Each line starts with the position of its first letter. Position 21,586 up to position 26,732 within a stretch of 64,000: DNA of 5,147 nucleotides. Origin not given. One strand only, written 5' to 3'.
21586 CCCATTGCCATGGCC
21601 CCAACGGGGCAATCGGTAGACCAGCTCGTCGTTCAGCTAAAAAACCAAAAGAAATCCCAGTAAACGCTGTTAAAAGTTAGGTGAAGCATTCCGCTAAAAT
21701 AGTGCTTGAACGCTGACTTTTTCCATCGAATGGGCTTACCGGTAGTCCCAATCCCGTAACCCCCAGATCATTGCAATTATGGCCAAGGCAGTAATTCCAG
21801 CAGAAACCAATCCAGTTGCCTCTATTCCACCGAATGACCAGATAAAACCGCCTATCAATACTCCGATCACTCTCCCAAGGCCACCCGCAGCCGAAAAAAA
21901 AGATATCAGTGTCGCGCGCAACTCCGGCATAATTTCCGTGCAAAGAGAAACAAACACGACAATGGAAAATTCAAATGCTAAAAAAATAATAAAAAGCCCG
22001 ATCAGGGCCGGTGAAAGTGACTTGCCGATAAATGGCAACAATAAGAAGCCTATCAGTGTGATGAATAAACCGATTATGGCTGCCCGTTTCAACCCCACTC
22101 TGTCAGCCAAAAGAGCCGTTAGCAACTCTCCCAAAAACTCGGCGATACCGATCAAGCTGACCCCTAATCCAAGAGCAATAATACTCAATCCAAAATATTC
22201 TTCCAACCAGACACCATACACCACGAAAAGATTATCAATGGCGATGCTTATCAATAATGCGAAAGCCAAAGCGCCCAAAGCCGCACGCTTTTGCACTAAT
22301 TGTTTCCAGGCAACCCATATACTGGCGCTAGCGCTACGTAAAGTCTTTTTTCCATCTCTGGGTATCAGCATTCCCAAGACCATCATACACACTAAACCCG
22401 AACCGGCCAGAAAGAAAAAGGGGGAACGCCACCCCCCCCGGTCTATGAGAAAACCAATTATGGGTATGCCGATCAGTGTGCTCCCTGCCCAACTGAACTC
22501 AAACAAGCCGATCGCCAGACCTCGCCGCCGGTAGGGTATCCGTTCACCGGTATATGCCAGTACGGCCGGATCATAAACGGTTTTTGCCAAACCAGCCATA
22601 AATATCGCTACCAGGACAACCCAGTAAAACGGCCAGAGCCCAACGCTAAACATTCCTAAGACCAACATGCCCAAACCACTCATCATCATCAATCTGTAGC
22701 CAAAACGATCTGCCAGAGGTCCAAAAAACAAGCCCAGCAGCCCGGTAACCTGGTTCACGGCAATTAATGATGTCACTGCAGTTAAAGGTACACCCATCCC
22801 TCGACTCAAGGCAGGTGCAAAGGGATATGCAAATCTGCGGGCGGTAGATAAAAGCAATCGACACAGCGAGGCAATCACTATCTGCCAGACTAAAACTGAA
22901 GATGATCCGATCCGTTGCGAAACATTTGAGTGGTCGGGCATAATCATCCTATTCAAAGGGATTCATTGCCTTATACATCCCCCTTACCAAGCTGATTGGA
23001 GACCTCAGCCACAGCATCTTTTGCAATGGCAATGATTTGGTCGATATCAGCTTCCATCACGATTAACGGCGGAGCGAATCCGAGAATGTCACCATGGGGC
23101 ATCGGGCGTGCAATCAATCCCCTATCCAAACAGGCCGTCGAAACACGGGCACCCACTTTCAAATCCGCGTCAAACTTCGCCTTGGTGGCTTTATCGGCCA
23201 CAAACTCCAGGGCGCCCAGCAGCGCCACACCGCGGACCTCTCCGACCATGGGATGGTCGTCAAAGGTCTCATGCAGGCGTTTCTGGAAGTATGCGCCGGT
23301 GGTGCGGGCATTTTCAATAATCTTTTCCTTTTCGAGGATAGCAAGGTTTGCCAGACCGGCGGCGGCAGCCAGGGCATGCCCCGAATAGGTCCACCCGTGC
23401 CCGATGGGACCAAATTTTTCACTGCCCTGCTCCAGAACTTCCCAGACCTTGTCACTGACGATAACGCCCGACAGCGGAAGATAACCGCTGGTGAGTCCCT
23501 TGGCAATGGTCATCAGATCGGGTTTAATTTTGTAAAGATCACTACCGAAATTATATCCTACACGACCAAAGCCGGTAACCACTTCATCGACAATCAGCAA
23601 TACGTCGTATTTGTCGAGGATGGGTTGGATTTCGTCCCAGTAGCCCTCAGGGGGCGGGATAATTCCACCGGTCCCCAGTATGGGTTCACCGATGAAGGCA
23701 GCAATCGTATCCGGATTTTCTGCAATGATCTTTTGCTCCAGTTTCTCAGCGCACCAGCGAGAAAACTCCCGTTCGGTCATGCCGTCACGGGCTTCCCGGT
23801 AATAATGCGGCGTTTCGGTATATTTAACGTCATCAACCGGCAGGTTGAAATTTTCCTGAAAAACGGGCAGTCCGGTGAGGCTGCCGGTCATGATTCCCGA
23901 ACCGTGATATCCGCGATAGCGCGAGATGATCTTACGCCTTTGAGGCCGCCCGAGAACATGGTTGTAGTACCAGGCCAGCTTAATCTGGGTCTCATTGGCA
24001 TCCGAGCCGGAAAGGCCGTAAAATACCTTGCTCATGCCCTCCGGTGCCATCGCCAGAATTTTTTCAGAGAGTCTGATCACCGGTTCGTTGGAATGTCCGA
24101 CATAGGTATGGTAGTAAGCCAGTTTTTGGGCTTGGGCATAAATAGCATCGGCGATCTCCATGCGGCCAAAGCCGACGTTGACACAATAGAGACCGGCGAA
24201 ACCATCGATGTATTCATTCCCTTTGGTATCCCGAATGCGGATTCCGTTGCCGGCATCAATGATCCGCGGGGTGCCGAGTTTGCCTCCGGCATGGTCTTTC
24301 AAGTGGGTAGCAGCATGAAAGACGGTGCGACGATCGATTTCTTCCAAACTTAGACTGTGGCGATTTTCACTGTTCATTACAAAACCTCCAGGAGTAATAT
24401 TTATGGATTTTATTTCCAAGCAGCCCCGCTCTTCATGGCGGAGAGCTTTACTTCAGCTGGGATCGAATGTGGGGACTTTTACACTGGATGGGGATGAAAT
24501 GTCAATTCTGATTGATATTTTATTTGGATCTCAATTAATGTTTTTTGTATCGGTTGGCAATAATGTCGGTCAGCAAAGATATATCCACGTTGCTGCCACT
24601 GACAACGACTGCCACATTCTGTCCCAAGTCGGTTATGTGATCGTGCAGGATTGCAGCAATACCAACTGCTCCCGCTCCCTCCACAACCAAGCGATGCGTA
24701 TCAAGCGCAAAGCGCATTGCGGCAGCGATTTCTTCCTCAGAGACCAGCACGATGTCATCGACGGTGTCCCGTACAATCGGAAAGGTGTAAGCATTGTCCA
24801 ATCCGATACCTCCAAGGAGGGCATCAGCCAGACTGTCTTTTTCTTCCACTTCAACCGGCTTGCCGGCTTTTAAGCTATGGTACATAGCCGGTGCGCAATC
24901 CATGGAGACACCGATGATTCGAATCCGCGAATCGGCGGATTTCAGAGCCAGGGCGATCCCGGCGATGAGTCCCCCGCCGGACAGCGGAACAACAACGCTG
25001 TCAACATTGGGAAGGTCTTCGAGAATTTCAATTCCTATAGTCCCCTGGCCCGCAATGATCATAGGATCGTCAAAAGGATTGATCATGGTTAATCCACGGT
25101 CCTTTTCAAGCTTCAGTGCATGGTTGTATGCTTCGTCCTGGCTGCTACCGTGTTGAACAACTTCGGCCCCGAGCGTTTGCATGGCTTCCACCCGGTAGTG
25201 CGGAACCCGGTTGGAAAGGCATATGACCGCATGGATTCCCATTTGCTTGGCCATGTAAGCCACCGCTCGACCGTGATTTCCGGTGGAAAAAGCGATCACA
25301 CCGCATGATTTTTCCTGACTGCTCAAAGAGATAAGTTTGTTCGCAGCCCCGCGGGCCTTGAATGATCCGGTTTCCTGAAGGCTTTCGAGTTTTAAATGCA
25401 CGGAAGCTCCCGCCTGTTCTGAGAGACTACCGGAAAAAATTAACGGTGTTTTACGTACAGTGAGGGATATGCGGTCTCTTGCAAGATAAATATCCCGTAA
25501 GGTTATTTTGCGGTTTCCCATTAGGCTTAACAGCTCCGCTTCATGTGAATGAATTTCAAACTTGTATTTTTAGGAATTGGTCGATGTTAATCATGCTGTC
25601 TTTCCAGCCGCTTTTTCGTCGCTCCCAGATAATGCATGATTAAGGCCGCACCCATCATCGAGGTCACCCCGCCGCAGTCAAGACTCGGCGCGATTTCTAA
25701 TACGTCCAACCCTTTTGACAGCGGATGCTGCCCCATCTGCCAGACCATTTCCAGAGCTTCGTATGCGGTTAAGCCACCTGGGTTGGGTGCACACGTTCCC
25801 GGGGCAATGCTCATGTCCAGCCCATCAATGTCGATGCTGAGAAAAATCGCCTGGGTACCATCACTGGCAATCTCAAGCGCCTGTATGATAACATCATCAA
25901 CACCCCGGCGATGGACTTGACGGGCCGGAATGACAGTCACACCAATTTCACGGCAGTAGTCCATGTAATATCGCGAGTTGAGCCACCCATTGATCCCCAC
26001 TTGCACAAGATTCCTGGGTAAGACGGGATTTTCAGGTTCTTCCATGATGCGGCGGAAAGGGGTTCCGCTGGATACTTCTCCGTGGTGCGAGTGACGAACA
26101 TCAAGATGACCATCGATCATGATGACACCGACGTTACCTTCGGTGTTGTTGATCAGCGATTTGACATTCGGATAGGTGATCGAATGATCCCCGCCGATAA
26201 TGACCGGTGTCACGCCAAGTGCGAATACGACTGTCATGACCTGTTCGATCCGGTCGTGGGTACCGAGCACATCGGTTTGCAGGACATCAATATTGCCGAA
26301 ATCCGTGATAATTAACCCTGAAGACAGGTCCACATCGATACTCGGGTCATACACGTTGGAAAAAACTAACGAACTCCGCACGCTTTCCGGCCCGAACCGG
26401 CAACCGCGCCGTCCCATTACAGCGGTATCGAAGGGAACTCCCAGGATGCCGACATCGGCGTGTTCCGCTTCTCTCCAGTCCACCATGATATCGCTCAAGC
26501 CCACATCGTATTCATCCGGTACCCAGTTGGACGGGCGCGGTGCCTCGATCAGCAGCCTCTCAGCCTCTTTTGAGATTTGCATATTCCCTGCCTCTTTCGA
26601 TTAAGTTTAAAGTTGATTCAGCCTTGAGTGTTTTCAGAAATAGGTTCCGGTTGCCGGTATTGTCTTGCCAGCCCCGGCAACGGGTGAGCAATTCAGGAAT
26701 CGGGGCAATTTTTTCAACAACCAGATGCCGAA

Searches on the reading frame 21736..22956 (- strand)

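Call 30: search_protein_families(library=pfam, proteins=[window:21736-22956:-], max_evalue=0.001)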
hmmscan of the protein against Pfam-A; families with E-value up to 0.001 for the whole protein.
window:21736-22956:- (406 aa): 3 families
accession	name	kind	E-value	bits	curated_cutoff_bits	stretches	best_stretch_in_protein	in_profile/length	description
PF07690.21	MFS_1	-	3.8e-42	144.9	33.4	2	30-240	2-222/347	Major Facilitator Superfamily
PF12832.13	MFS_1_like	-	1.5e-08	34.5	25.2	1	217-375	205-364/373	MFS_1 like family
PF00083.30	Sugar_tr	-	6.1e-07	29.1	22.3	1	56-194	46-188/452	Sugar (and other) transporter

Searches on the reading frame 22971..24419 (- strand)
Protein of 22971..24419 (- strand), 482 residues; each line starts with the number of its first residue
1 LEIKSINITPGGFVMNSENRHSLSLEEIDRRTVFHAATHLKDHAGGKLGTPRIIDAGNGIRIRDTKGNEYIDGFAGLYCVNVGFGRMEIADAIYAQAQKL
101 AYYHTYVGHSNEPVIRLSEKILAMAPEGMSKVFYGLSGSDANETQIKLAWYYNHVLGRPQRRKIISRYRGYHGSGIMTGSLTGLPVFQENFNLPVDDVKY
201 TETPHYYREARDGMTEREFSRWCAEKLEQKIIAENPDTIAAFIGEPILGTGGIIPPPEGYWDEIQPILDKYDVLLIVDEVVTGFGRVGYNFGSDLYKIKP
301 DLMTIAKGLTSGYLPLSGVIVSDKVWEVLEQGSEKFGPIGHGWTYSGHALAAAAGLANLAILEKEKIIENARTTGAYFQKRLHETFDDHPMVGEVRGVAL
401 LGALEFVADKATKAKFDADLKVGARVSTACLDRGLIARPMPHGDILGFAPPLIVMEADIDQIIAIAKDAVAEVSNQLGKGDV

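Call 21: search_protein_families(library=pfam, proteins=[window:22971-24419:-], max_evalue=0.001)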
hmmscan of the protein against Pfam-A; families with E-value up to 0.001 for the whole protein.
window:22971-24419:- (482 aa): 1 family
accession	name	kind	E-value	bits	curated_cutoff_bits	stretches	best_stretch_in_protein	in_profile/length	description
PF00202.27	Aminotran_3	-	2.5e-83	280.5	30.5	1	51-469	10-402/403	Aminotransferase class-III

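Call 43: search_protein_families(library=ncbifam, proteins=[window:22971-24419:-], max_evalue=0.00001)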
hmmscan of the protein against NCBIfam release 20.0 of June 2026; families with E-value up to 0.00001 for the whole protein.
window:22971-24419:- (482 aa): 69 families (the best 25 are shown)
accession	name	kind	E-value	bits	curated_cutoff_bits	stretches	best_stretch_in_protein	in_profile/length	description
NF005684.0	PRK07482.1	subfamily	4e-231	767.5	687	1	24-477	7-459/464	hypothetical protein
NF004767.0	PRK06105.1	subfamily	1.4e-168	561.1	517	1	22-478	5-455/460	aminotransferase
NF005682.0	PRK07480.1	subfamily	4.9e-150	500.2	510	1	18-478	6-457/459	aminotransferase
NF005447.0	PRK07036.1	equivalog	1.5e-142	475.6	618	1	16-479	4-461/468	aminotransferase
NF005683.0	PRK07481.1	subfamily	1.5e-130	436.3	575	1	28-474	9-451/453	hypothetical protein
NF005102.0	PRK06541.1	equivalog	1.5e-126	422.6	574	1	26-476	10-459/460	aspartate aminotransferase family protein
NF004625.0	PRK05965.1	subfamily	5.7e-124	414.3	729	1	23-474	4-449/460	hypothetical protein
NF009068.0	PRK12403.1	equivalog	4.1e-112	375.3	817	1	35-478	22-458/460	aspartate aminotransferase family protein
NF005812.0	PRK07678.1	subfamily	4.4e-107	358.5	488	1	20-473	5-450/451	aminotransferase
NF005685.0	PRK07483.1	equivalog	1.8e-103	346.7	485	1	50-475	12-440/444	aspartate aminotransferase family protein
NF052567.1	OmAmTferAptACaul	equivalog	9.2e-99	331.1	500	1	50-473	18-431/431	omega-aminotransferase AptA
TIGR00508.1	bioA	equivalog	1.1e-91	307.6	405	1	50-470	13-418/419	adenosylmethionine--8-amino-7-oxononanoate transaminase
NF004718.0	PRK06062.1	subfamily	1.8e-91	306.9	472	1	20-475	14-451/454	hypothetical protein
NF005375.0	PRK06917.1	equivalog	8.5e-91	304.9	535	1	53-477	17-443/448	aspartate aminotransferase family protein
NF005443.0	PRK07030.1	equivalog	8.2e-81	271.8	729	1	27-471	9-445/451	adenosylmethionine--8-amino-7-oxononanoate transaminase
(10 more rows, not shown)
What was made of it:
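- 22971..31816 (-): Island, continued: class III aminotransferase, EutB dehydratase, arginase-family hydrolase, TRAP transporter (two DctP, DctQ, DctM). Calls 21 and 43.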

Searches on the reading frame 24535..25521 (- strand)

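Call 21: search_protein_families(library=pfam, proteins=[window:24535-25521:-], max_evalue=0.001)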
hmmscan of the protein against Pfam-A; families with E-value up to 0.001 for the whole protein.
window:24535-25521:- (328 aa): 1 family
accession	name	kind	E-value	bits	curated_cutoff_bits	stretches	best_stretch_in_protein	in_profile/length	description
PF00291.31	PALP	-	2.4e-83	280.3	35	1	18-309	1-295/295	Pyridoxal-phosphate dependent enzyme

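Call 43: search_protein_families(library=ncbifam, proteins=[window:24535-25521:-], max_evalue=0.00001)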
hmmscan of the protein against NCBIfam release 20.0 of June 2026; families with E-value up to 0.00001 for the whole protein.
window:24535-25521:- (328 aa): 40 families (the best 25 are shown)
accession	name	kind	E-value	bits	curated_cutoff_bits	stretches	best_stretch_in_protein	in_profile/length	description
NF005680.0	PRK07476.1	equivalog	4.4e-133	443.3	413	1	5-325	4-324/326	hydroxyectoine utilization dehydratase EutB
TIGR02991.1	ectoine_eutB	equivalog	9.7e-121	402.6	413.35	1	6-321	1-315/317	hydroxyectoine utilization dehydratase EutB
TIGR01127.1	ilvA_1Cterm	equivalog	1.3e-104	350.2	378.75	1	25-324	1-298/380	threonine ammonia-lyase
NF005600.0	PRK07334.1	equivalog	1.5e-95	320.2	496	1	4-322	8-322/408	threonine ammonia-lyase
NF005292.0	PRK06815.1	equivalog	1.2e-93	313.7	371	1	9-322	6-318/320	threonine/serine dehydratase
NF006389.0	PRK08638.1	equivalog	6.3e-90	301.5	453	1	4-322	7-325/333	bifunctional threonine ammonia-lyase/L-serine ammonia-lyase TdcB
NF005454.0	PRK07048.1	equivalog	7e-79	265.3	452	1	4-322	5-321/324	threo-3-hydroxy-L-aspartate ammonia-lyase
TIGR01124.1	ilvA_2Cterm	equivalog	8.7e-76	255.5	411.3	1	22-317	15-311/499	threonine ammonia-lyase, biosynthetic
NF006094.0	PRK08246.1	subfamily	1.1e-75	255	331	1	5-315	4-307/310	serine/threonine dehydratase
NF006674.0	PRK09224.1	subfamily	1.2e-75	255.2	577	1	21-317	22-319/508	threonine ammonia-lyase IlvA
NF006390.0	PRK08639.1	equivalog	4.2e-71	240.1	421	1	5-321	6-324/418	threonine ammonia-lyase IlvA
NF045641.2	BHydaspDhtseBhcB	equivalog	5.8e-71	239.2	550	1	8-316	4-309/312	beta-hydroxyaspartate dehydratase BhcB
NF009130.0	PRK12483.1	subfamily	9.9e-71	238.9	801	1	22-317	35-331/521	threonine ammonia-lyase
TIGR02079.1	THD1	equivalog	1.8e-69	234.5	440.55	1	10-320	2-315/410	threonine ammonia-lyase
NF004771.0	PRK06110.1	equivalog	1.7e-61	208.1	317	1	6-324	3-319/323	threonine dehydratase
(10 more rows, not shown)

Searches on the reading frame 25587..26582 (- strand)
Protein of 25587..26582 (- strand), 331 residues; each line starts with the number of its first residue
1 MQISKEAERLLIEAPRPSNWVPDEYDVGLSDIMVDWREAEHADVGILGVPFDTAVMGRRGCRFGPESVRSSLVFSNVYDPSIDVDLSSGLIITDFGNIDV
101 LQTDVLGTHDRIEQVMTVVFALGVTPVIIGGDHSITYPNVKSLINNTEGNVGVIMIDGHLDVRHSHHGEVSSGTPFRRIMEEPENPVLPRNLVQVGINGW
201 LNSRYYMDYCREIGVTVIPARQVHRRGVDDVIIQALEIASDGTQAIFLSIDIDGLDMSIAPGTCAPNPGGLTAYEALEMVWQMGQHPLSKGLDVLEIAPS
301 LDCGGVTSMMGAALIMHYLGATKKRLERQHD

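Call 21: search_protein_families(library=pfam, proteins=[window:25587-26582:-], max_evalue=0.001)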
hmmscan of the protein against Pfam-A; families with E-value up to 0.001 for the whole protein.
window:25587-26582:- (331 aa): 1 family
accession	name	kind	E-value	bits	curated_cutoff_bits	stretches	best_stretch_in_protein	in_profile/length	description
PF00491.26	Arginase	-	3.3e-70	237.2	22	1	42-319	1-279/280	Arginase family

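Call 43: search_protein_families(library=ncbifam, proteins=[window:25587-26582:-], max_evalue=0.00001)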
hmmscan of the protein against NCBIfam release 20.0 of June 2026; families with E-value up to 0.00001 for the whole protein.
window:25587-26582:- (331 aa): 5 families
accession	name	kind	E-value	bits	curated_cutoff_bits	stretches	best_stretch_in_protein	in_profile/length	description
TIGR01227.1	hutG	equivalog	8.4e-60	202.6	229.15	1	29-319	22-306/307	formimidoylglutamase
NF002564.0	PRK02190.1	subfamily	1.3e-52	178.9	302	1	37-324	28-303/307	agmatinase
TIGR01230.1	agmatinase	equivalog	5.1e-46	157.5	174.3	1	38-319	9-273/275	agmatinase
TIGR01229.1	rocF_arginase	equivalog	1.3e-23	83.8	227.6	1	46-321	2-297/300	arginase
NF010347.0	PRK13775.1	equivalog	9.8e-17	61.2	381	1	57-317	67-322/331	formimidoylglutamase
